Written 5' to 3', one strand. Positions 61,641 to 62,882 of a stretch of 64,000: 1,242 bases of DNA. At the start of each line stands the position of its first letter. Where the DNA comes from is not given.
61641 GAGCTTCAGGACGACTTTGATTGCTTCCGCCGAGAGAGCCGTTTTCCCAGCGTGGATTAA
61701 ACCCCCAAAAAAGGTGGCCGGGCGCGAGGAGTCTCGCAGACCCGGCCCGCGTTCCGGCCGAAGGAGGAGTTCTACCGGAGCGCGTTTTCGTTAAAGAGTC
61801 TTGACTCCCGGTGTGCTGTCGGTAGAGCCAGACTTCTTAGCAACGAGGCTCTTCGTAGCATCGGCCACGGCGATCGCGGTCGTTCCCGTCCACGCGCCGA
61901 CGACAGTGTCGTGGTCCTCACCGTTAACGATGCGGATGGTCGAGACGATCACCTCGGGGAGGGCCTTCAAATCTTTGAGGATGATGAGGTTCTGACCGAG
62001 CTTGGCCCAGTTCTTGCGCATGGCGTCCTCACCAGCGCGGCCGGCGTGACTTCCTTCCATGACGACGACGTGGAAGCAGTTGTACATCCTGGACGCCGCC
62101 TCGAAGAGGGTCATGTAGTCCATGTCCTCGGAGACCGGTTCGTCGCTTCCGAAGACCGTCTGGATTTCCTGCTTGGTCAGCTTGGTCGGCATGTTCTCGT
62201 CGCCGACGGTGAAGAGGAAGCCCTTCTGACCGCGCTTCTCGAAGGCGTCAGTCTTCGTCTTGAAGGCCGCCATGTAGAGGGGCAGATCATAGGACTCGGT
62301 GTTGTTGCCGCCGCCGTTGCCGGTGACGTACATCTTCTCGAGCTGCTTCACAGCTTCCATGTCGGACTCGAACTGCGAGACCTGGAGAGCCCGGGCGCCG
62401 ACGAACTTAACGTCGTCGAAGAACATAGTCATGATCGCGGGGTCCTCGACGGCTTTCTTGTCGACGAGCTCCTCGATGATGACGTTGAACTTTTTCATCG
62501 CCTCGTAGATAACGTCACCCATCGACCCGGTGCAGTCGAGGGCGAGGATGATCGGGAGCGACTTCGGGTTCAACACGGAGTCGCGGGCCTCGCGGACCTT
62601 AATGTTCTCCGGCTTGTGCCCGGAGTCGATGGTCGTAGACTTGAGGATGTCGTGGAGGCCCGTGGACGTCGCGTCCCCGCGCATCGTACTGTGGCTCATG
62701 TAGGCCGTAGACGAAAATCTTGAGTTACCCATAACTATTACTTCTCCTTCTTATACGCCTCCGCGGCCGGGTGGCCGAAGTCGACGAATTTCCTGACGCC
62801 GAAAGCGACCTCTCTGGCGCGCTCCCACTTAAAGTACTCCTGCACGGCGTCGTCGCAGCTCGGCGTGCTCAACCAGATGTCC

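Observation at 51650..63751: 12-kb chaperone/AAA+ island interleaved with membrane proteins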

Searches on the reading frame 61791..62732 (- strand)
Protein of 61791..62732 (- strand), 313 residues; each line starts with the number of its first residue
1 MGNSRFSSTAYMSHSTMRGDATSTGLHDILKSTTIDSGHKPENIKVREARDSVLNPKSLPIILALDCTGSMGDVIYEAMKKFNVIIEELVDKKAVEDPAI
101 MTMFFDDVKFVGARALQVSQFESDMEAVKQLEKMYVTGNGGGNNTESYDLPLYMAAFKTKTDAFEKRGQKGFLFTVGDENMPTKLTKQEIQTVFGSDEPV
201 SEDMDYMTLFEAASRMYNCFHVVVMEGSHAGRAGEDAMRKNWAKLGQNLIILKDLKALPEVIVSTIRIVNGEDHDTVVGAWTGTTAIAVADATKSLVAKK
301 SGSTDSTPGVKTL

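Call 4: search_protein_families(library=pfam, proteins=[window:61791-62732:-], max_evalue=0.01)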
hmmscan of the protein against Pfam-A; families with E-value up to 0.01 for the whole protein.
window:61791-62732:- (313 aa): 0 families

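Call 6: search_protein_families(library=phrogs, proteins=[window:61791-62732:-], max_evalue=0.01)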
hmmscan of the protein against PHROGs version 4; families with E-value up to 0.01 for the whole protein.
window:61791-62732:- (313 aa): 1 family
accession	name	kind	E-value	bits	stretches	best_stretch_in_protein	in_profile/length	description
phrog_2971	-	unknown function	1.4e-33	117.6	1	2-299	34-327/352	-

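Call 26: search_protein_families(library=ncbifam, proteins=[window:61791-62732:-], max_evalue=0.01)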
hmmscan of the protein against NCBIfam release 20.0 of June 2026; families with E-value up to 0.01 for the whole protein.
window:61791-62732:- (313 aa): 0 families

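Call 41: search_protein_families(library=padloc, proteins=[window:61791-62732:-], max_evalue=0.01)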
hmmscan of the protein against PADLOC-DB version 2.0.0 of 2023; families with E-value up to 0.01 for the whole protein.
window:61791-62732:- (313 aa): 0 families

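Call 49: search_dna_similar(query=window:61791-62732:-, collection=phages, mode=protein, max_rows=25)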
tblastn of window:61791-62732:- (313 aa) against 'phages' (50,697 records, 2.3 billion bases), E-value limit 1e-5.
Records with a match: 218; places in all: 218; records where one place covers at least 80% of the query: 147.
Best place of each record, by identity: <60% 218.
By first word of the organism name: Mycobacterium 200; Rhizobium 10; Vibrio 6; Mycolicibacterium 1; Bacteriophage 1.
By host as written in the record: Mycobacterium smegmatis mc2 155 155; Mycobacterium smegmatis mc#155 23; Mycobacterium sp. 6; - 5; Mycobacterium smegmatis mc2155 4; Mycobacterium smegmatius mc2 155 3; Rhizobium sp. N941 2; Rhizobium phaseoli INC1-2 2; and 15 more.
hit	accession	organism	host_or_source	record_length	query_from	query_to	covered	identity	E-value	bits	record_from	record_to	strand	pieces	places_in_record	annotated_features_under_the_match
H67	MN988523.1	Rhizobium phage RHph_TM2_3B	Rhizobium phaseoli T2_3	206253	1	281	90%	39.1%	1e-56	202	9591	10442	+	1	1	hypothetical protein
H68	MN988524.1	Rhizobium phage RHph_TM3_3_6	Rhizobium phaseoli T3_6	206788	1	281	90%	39.1%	1e-56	202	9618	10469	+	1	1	hypothetical protein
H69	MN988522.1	Rhizobium phage RHph_TM40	Rhizobium leg. CIAT894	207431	1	281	90%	39.1%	1e-56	202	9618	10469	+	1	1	hypothetical protein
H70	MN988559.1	Rhizobium phage RHph_TM39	R. phaseoli S20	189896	1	281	90%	38.8%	4e-56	201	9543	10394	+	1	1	hypothetical protein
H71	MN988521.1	Rhizobium phage RHph_TM30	Rhizobium sp. N941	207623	1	281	90%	38.8%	4e-56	201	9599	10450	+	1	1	hypothetical protein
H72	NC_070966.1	Rhizobium phage RHph_TM30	Rhizobium sp. N941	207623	1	281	90%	38.8%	4e-56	201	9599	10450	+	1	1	hypothetical protein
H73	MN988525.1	Rhizobium phage RHph_Y65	Rhizobium phaseoli INC1-2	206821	1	281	90%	38.5%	5e-56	201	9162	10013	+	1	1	hypothetical protein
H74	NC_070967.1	Rhizobium phage RHph_Y65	Rhizobium phaseoli INC1-2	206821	1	281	90%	38.5%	5e-56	201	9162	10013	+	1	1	hypothetical protein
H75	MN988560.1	Rhizobium phage RHph_TM21B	R. phaseoli INC 1-2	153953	1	281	90%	38.0%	8e-56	200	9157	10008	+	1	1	hypothetical protein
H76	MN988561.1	Rhizobium phage RHph_TM61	R. etli NXC12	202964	1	281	90%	38.0%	8e-56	200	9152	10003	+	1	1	hypothetical protein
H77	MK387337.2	Vibrio phage Va1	Vibrio alginolyticus NBRC 15630 = ATCC ...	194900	1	281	90%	37.1%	3e-50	184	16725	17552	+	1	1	hypothetical protein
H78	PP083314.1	Vibrio phage VB_VaC_SRILMA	Vibrio alginolyticus CECT 521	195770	1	281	90%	37.1%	3e-50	184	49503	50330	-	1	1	hypothetical protein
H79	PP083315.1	Vibrio phage VB_VaC_TDDLMA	Vibrio alginolyticus CECT 521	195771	1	281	90%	37.1%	3e-50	184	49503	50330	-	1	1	hypothetical protein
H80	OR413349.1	Vibrio phage pv27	Vibrio parahaemolyticus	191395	1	281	90%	37.1%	4e-50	184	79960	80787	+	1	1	hypothetical protein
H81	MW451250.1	Vibrio phage phiTY18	Vibrio parahaemolyticus TY18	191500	1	281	90%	37.1%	5e-50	183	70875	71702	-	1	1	record has no annotation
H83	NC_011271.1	Mycobacterium phage Cali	-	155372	1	297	95%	28.2%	6e-19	93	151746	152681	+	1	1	252: gp252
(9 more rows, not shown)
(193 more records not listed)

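Call 50: get_annotated_region(hit=H72, flank=5000)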
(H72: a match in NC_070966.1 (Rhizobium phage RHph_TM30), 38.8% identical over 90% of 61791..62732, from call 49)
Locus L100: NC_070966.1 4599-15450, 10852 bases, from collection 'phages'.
description: Rhizobium phage RHph_TM30, complete genome.
organism: Rhizobium phage RHph_TM30 (NCBI taxid 2509764)
taxonomy: Viruses; Duplodnaviria; Heunggongvirae; Uroviricota; Caudoviricetes; Kleczkowskaviridae; Cuauhnahuacvirus; Cuauhnahuacvirus TM30
host: Rhizobium sp. N941; source: agricultural lands; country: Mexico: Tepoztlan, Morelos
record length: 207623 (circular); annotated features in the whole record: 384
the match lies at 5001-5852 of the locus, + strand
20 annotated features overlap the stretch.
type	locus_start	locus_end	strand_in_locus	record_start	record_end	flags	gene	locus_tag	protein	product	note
CDS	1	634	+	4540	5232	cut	-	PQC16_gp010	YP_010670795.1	hydrolase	-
CDS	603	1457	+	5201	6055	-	-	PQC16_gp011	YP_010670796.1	phosphoribosyltransferase-like protein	-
CDS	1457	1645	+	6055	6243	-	-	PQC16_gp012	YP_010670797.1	hypothetical protein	-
CDS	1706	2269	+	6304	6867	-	-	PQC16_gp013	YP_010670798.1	cytidyltransferase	-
CDS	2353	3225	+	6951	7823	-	-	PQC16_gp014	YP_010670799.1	hypothetical protein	-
CDS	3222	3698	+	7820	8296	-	-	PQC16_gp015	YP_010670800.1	hypothetical protein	-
CDS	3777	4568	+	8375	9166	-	-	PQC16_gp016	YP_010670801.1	hypothetical protein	-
CDS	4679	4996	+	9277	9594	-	-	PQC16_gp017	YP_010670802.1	hypothetical protein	-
CDS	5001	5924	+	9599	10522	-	-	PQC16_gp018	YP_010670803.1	hypothetical protein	-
CDS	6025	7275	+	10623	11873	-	-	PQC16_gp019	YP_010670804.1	2-aminooxy adenylosuccinate synthetase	adenylosuccinate synthetase PurA protein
CDS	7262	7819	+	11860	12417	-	-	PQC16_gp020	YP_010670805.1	hypothetical protein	-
CDS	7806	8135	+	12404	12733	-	-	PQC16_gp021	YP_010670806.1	hypothetical protein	-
CDS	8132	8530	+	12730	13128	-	-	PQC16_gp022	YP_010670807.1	hypothetical protein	-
CDS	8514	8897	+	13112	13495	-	-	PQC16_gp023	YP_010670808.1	hypothetical protein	-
CDS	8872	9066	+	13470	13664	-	-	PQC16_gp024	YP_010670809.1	hypothetical protein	-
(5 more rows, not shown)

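Call 51: get_annotated_region(hit=H77, flank=5000)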
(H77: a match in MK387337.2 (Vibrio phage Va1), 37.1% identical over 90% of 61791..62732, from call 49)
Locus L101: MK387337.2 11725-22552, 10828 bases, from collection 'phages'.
description: Vibrio phage Va1, complete genome.
organism: Vibrio phage Va1 (NCBI taxid 2508852)
taxonomy: Viruses; Duplodnaviria; Heunggongvirae; Uroviricota; Caudoviricetes
host: Vibrio alginolyticus NBRC 15630 = ATCC 17749; source: -; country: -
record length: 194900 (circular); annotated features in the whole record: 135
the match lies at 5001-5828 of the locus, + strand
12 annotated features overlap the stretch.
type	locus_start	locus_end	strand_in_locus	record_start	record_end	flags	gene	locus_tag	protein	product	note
CDS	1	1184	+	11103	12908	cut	-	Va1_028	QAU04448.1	anaerobic ribonucleoside-triphosphate reductase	-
CDS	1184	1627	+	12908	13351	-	-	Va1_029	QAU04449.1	anaerobic ribonucleoside-triphosphate reductase activating protein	-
CDS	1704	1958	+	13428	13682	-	-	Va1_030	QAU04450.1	hypothetical protein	-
CDS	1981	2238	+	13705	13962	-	-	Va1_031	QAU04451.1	hypothetical protein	-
CDS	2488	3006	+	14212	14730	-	-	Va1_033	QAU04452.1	hypothetical protein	hypothetical protein VPHG_00069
CDS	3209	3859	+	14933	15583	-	-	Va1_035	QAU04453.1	hypothetical protein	-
CDS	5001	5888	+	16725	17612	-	-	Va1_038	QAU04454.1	hypothetical protein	-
CDS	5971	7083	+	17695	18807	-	-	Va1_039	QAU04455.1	adenylosuccinate synthase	-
CDS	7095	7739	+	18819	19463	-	-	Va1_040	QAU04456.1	exonuclease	-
CDS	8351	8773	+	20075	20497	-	-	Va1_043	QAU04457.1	hypothetical protein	-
CDS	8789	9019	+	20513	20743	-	-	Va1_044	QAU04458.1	hypothetical protein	-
CDS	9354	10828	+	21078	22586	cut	-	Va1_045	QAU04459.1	hypothetical protein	hypothetical protein BGO12_12195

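Call 52: get_annotated_region(hit=H83, flank=4000)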
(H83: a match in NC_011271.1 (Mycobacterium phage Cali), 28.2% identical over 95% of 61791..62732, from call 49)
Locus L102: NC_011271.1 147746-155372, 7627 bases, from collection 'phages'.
description: Mycobacterium phage Cali, complete genome.
organism: Mycobacterium phage Cali (NCBI taxid 546803)
taxonomy: Viruses; Duplodnaviria; Heunggongvirae; Uroviricota; Caudoviricetes; Ceeclamvirinae; Bixzunavirus; Bixzunavirus Bxz1
host: -; source: -; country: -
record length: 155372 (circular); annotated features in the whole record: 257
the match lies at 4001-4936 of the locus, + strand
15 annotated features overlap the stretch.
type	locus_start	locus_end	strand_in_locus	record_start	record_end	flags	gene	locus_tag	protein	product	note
CDS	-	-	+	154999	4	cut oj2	257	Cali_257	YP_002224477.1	GP257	-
CDS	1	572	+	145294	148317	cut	243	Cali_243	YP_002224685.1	gp243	-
CDS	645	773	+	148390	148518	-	244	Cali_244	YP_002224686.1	gp244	-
CDS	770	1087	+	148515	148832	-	245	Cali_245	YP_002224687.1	gp245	-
CDS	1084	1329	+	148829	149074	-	246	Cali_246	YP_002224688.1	gp246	-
CDS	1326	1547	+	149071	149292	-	247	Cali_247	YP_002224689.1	gp247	-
CDS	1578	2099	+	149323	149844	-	248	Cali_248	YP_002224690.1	gp248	PnK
CDS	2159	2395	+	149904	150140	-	249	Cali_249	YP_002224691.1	gp249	-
CDS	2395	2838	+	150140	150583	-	250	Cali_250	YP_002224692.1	gp250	-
CDS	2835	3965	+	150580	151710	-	251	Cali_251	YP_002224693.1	kinase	-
CDS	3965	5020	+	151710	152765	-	252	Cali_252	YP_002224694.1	gp252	kinase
CDS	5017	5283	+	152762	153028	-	253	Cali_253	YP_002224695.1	gp253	-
CDS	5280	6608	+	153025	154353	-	254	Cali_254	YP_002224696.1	2-aminooxy adenylosuccinate synthetase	PurA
CDS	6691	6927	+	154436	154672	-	255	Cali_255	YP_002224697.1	gp255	-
CDS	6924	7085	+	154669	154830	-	256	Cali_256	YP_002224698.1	gp256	-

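Call 56: search_solved_structures(query=window:61791-62732:-, max_evalue=1)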
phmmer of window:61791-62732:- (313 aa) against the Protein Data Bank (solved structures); distinct sequences matched with E-value up to 1: 0.

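Call 58: search_solved_structures(query=A3, max_evalue=10, show_alignments=1)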
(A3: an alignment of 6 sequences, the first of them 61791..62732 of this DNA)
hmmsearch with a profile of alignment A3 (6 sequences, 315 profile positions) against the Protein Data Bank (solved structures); distinct sequences matched with E-value up to 10: 1.
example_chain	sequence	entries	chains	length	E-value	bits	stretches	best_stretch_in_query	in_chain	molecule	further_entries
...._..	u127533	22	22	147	0.57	12.6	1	210-299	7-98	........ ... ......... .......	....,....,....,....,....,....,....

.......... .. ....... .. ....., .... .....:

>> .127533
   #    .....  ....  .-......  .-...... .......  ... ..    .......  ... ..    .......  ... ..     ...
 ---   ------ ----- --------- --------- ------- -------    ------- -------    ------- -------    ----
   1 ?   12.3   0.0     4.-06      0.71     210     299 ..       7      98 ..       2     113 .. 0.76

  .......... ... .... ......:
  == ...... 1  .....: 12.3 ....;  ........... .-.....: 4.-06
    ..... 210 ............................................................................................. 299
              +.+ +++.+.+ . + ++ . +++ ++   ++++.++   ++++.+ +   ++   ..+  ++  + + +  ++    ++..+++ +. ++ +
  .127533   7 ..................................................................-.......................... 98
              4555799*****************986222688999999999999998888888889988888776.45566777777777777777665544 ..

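Call 59: search_protein_families(library=pfam, alignment_id=A3, max_evalue=1)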
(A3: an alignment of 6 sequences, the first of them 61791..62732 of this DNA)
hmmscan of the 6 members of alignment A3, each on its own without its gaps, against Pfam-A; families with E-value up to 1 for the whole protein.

A. member 1, window:61791-62732:- (313 aa): 1 family
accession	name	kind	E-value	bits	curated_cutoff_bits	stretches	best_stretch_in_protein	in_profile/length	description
PF25106.1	VWA_4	-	0.02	14.9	27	1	63-148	4-81/169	von Willebrand factor A domain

B. families by the number of members that match (of 6 scanned): 2 families
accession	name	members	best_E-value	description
PF25106.1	VWA_4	1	0.02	von Willebrand factor A domain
PF08677.15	GP11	1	0.078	GP11 baseplate wedge protein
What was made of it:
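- Checked: vWA (61791-62732): sequence evidence is weak (Pfam VWA_4 E=0.02, call 59).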

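Call 72: find_homologous_proteins(query=window:61791-62732:-, max_evalue=0.001)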
Query window:61791-62732:- (313 aa): 465 proteins with E <= 0.001 among 2654 candidates; the best 120 are listed.
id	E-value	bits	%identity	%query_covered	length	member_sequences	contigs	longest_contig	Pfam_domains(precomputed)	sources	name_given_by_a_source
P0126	1.4e-195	666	100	96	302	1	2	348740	-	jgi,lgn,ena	-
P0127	2.1e-126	439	66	100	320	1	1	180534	-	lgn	-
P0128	1.6e-119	417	63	100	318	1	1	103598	-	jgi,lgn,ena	-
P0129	9.6e-118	411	64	100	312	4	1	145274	-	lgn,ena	-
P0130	1.7e-112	394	60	99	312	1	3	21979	-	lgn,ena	-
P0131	4.2e-108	379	59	100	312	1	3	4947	-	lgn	-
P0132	3.2e-101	357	56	99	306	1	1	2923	-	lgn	-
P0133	9.6e-99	348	59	95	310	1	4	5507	-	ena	-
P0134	5.7e-96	339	54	96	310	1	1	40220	-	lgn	-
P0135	1.1e-93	332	52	100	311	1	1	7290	-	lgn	-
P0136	6.0e-91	323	53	99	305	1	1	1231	-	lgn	-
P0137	2.4e-71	259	45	95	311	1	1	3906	-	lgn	-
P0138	1.7e-70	256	44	98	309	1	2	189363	-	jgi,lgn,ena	-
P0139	1.8e-69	252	44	96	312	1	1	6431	-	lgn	-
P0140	1.8e-67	246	42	95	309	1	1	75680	-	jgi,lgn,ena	-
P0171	7.9e-60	221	45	96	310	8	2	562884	-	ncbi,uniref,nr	ncbi:hypothetical protein FS763_17070 [Agrobacterium vitis]|uniref:hypothetical protein n=1 Tax=Allo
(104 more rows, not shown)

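Call 75: find_encoding_contigs(protein=P0171, flank=7000, max_places=1)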
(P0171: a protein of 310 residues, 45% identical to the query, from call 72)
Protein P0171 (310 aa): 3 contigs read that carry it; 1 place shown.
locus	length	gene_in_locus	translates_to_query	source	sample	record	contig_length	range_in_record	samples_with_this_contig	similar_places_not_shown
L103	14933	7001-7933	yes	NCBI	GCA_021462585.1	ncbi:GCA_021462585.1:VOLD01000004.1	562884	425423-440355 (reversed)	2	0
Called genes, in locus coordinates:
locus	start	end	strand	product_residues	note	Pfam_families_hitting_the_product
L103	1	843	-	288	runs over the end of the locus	-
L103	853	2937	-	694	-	PF05954:Phage_GPD, PF04717:Phage_base_V, PF22178:Gp5_trimer_C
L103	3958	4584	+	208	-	PF06353:DUF1062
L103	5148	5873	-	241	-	PF19368:WHD_AraR (weak), PF21906:WHD_NrtR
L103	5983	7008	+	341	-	-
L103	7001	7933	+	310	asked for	-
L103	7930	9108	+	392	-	PF00709:Adenylsucc_synt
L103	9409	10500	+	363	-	PF07728:AAA_5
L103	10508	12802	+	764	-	PF18934:DUF5682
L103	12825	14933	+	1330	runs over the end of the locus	PF05406:WGR, PF13569:DUF4132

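Call 76: find_encoding_contigs(protein=P0138, flank=7000, max_places=1)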
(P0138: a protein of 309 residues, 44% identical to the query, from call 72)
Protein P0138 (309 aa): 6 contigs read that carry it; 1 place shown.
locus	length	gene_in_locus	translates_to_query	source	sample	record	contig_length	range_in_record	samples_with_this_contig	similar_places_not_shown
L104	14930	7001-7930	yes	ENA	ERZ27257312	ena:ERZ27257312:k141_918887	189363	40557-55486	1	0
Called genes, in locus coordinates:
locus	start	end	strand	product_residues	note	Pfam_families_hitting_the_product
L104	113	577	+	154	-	-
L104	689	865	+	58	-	-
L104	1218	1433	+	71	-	-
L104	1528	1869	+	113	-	PF20274:cREC_REC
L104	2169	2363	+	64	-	-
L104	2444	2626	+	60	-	-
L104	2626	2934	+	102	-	-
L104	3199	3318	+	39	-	-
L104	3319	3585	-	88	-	-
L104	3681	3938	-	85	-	-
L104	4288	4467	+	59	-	-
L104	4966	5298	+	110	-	-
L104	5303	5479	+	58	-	-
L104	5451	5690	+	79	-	-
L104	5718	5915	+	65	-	-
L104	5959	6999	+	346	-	PF00226:DnaJ (faint)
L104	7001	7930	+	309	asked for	-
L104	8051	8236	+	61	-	-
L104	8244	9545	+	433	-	PF00709:Adenylsucc_synt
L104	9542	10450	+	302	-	PF16868:NMT1_3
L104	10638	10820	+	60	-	-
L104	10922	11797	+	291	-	PF07536:HWE_HK, PF13581:HATPase_c_2 (weak)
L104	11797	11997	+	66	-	-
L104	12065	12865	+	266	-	PF25283:DUF7873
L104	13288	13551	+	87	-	-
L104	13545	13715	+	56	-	-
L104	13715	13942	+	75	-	-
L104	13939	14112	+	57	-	-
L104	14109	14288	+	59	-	-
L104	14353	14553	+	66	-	-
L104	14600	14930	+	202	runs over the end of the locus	-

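Call 79: search_protein_families(library=ncbifam, proteins=[L102:5280-6608:+, L103:7930-9108:+, L103:5983-7008:+, L104:9542-10450:+, L104:5959-6999:+], max_evalue=0.001)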
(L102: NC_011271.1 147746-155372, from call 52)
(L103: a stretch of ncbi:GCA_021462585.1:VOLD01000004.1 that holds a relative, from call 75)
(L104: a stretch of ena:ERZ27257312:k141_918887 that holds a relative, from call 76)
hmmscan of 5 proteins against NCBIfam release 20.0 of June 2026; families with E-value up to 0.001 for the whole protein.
L102:5280-6608:+ (442 aa): 6 families
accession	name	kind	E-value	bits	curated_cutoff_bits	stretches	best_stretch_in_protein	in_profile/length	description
NF002223.0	PRK01117.1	equivalog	3.2e-43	148.2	402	1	6-366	3-349/430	adenylosuccinate synthase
TIGR00184.1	purA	equivalog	1.2e-38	133.1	395.55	1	12-352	5-332/425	adenylosuccinate synthase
NF010355.0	PRK13783.1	equivalog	7e-30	104.5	445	1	8-367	4-340/404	adenylosuccinate synthase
NF010357.0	PRK13785.1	equivalog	1.2e-29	103.3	700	1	14-349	10-356/455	adenylosuccinate synthase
NF003295.0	PRK04293.1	equivalog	1.9e-23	82.9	368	2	6-145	3-135/337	adenylosuccinate synthetase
NF038379.2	amino_Aden_PurZ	exception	1.3e-15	57.5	300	1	8-308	3-260/293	succino-amino-deoxyadenylate synthase PurZ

L103:7930-9108:+ (392 aa): 6 families
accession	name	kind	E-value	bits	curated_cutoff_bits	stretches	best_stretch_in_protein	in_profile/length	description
NF002223.0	PRK01117.1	equivalog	3e-39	135.1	402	1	5-287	4-280/430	adenylosuccinate synthase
TIGR00184.1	purA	equivalog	1.1e-33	116.8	395.55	1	7-290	2-279/425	adenylosuccinate synthase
NF010355.0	PRK13783.1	equivalog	5.3e-25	88.4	445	1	5-287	3-270/404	adenylosuccinate synthase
NF010357.0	PRK13785.1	equivalog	9.7e-25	87.1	700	1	6-287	4-288/455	adenylosuccinate synthase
NF003295.0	PRK04293.1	equivalog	1.4e-18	66.9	368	2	196-384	141-324/337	adenylosuccinate synthetase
NF038379.2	amino_Aden_PurZ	exception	2.5e-10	40.1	300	1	6-250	3-210/293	succino-amino-deoxyadenylate synthase PurZ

L103:5983-7008:+ (341 aa): 0 families

L104:9542-10450:+ (302 aa): 1 family
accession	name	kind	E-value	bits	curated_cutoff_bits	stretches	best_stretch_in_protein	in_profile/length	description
TIGR02122.1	TRAP_TAXI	subfamily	2.3e-17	62.8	84.35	1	4-251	4-246/320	TAXI family TRAP transporter solute-binding subunit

L104:5959-6999:+ (346 aa): 1 family
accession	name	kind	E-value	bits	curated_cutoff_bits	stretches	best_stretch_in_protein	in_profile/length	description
NF010892.0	PRK14299.1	equivalog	0.00098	18.4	392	0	24-56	17-49/291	chaperone protein DnaJ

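Call 81: predict_structure(alignment_id=A4)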
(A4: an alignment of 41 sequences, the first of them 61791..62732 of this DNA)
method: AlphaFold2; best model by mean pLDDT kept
length: 313 residues; sequences in the alignment: 41
mean_pLDDT: 90.2   pTM: 0.90
mean pLDDT of the five models: 90.2, 89.6, 89.0, 88.6, 87.8
residues with pLDDT >= 90: 221; 70-90: 71; 50-70: 10; < 50: 11
segments of 3 or more residues with pLDDT < 50: 303-313
pLDDT, mean of each block of 10 residues (from residue 1): 77 82 79 93 97 95 93 87 85 89 95 96 91 84 87 98 97 97 96 97 97 98 95 97 97 95 95 95 96 85 47 41
secondary structure, 60 per line:
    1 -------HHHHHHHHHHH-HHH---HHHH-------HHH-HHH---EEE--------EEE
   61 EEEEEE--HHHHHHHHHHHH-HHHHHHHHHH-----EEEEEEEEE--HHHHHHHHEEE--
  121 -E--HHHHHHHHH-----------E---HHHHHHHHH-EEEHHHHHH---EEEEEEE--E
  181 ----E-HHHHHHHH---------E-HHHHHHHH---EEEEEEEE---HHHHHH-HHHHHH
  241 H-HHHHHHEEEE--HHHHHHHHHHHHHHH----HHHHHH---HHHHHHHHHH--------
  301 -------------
elements in order: H8-18 H26-29 E47-49 E58-66 H69-80 H82-91 E97-105 H108-115 E116-118 H125-133 H149-157 E159-161 H162-167 E171-177 H187-194 H206-213 E217-224 H228-233 H235-241 H243-248 E249-252 H255-269 H274-279 H283-292
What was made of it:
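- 61791..62732 (-): vWA/MIDAS-fold protein, 313 aa; conserved partner of the J-pseudokinase. AF2 pLDDT 90.2, pTM 0.90 (call 81).
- On vWA / MIDAS: AF2 pLDDT 90.2 (call 81).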
